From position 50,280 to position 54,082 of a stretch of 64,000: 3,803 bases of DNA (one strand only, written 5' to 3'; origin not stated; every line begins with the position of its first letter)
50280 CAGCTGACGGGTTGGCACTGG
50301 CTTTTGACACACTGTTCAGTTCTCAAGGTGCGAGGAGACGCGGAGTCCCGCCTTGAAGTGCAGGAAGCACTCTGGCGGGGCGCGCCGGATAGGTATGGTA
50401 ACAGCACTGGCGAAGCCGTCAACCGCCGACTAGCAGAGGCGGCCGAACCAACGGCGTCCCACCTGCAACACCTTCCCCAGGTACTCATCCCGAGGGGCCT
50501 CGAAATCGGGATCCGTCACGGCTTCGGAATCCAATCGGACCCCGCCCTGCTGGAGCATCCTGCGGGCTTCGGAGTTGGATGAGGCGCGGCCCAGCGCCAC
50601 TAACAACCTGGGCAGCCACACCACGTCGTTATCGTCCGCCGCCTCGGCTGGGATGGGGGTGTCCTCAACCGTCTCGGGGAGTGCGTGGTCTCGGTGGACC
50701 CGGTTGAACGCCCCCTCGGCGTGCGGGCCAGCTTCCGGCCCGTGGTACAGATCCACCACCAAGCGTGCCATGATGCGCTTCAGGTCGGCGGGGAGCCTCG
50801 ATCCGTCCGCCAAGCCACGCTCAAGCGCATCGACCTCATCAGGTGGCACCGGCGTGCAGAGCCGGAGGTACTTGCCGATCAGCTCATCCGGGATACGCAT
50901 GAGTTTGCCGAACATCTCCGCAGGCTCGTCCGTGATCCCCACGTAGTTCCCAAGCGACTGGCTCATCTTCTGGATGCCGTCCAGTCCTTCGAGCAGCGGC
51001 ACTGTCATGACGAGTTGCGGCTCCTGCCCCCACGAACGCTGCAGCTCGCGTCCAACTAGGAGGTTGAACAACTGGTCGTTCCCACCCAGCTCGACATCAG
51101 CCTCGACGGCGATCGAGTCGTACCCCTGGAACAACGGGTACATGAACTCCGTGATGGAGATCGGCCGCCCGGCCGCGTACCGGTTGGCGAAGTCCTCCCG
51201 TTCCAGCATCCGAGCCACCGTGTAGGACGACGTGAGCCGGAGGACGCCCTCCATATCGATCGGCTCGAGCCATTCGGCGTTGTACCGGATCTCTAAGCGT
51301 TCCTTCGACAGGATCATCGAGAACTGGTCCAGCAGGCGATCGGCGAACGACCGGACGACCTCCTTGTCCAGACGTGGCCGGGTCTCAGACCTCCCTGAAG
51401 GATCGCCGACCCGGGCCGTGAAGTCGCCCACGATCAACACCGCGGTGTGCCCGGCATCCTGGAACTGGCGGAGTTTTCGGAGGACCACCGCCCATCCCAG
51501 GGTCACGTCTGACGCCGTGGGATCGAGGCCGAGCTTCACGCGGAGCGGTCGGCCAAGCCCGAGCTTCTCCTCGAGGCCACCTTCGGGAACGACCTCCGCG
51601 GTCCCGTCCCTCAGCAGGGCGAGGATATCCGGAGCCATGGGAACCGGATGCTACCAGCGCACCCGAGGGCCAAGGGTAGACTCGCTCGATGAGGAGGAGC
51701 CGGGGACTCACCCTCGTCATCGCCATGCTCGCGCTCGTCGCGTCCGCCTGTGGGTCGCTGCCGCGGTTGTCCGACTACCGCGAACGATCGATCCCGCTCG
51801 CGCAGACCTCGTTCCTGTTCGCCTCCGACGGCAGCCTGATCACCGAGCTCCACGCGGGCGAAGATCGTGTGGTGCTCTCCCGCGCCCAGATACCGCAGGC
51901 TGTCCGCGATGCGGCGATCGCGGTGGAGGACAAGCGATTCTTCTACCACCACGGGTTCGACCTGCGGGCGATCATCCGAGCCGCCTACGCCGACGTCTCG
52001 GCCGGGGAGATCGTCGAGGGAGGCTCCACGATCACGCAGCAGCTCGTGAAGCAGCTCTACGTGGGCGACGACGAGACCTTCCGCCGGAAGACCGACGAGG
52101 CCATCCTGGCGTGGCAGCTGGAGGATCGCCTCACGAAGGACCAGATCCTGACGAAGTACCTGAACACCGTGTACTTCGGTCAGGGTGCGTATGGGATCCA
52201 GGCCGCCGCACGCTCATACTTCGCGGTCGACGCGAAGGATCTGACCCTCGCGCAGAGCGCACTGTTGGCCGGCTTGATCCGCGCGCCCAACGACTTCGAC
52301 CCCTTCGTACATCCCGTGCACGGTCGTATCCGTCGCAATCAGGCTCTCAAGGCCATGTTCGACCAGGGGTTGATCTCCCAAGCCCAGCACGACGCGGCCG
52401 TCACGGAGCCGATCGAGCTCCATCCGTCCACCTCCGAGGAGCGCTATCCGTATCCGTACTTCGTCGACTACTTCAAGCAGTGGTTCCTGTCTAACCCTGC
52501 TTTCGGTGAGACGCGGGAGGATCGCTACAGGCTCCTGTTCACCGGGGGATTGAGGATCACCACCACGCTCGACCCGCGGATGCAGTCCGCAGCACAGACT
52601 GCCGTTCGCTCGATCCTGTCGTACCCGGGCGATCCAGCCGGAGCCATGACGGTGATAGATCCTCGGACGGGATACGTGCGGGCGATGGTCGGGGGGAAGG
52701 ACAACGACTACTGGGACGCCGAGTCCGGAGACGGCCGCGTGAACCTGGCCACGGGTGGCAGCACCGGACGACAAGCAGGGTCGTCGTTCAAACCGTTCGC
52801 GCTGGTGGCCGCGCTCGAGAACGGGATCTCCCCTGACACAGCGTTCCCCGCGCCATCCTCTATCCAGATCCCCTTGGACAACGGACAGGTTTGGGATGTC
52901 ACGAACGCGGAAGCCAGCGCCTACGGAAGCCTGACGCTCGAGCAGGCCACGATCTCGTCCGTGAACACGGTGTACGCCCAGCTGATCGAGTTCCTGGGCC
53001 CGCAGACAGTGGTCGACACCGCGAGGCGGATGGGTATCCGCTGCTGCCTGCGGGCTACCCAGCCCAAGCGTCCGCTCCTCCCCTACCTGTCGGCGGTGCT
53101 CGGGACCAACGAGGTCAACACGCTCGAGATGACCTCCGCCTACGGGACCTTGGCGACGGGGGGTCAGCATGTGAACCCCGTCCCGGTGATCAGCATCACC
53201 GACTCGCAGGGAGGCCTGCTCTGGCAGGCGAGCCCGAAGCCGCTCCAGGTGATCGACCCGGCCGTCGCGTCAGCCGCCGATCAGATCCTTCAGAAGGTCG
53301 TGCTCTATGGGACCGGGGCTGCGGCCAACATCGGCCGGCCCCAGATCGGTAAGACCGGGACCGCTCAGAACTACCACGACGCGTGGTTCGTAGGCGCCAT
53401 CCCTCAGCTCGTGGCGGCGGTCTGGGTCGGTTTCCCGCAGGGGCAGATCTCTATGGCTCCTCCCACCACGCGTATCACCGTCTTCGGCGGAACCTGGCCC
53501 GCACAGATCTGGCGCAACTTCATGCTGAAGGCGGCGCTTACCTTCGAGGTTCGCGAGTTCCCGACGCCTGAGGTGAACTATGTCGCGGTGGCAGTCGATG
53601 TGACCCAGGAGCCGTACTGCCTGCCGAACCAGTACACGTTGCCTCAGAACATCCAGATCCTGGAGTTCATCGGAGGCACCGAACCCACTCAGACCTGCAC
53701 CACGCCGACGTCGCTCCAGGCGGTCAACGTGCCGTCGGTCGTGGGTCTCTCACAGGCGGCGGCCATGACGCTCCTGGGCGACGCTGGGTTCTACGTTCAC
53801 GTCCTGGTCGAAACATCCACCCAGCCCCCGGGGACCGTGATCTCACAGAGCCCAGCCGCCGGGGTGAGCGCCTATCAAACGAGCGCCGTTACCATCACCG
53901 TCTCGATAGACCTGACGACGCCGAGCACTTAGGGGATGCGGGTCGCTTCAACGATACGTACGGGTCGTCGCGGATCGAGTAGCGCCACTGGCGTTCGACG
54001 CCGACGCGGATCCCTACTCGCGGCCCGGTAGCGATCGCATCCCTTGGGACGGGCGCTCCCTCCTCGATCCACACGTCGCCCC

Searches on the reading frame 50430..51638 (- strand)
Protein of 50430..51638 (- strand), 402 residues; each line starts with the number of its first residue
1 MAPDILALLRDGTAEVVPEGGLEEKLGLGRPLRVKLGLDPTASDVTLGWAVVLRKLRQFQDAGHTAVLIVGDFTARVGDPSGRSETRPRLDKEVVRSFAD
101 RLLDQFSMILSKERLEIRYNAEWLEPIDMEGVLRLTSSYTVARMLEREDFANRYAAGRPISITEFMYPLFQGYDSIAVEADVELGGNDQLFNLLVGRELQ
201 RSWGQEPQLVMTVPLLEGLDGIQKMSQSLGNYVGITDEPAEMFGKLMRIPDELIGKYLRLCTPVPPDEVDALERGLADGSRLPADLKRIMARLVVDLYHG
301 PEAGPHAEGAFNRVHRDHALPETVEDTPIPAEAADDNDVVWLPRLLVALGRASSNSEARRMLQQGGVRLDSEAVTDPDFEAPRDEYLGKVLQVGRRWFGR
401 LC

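Call 42: search_protein_families(library=pfam, proteins=[window:50430-51638:-])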
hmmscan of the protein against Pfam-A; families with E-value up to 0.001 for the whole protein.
window:50430-51638:- (402 aa): 3 families
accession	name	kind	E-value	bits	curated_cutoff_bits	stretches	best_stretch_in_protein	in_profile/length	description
PF00579.31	tRNA-synt_1b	-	6.9e-67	226.2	21.1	1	30-314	4-290/292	tRNA synthetases class I (W and Y)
PF01479.30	S4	-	3e-07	30.5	22.8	1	341-380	2-41/48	S4 domain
PF22421.1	SYY_C-terminal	-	0.00032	21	27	0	340-386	19-65/83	Tyrosine--tRNA ligase SYY-like C-terminal domain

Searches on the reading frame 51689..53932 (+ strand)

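Call 42: search_protein_families(library=pfam, proteins=[window:51689-53932:+])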
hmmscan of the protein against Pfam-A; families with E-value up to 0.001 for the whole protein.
window:51689-53932:+ (747 aa): 3 families
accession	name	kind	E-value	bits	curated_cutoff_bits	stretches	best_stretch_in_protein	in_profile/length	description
PF00912.28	Transgly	-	6.6e-62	208.5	27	1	48-223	2-177/178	Transglycosylase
PF00905.27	Transpeptidase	-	9.7e-28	97.7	22.1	1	318-575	1-268/299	Penicillin binding protein transpeptidase domain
PF03793.24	PASTA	-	2.3e-11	43.9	23.2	1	679-739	1-63/64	PASTA domain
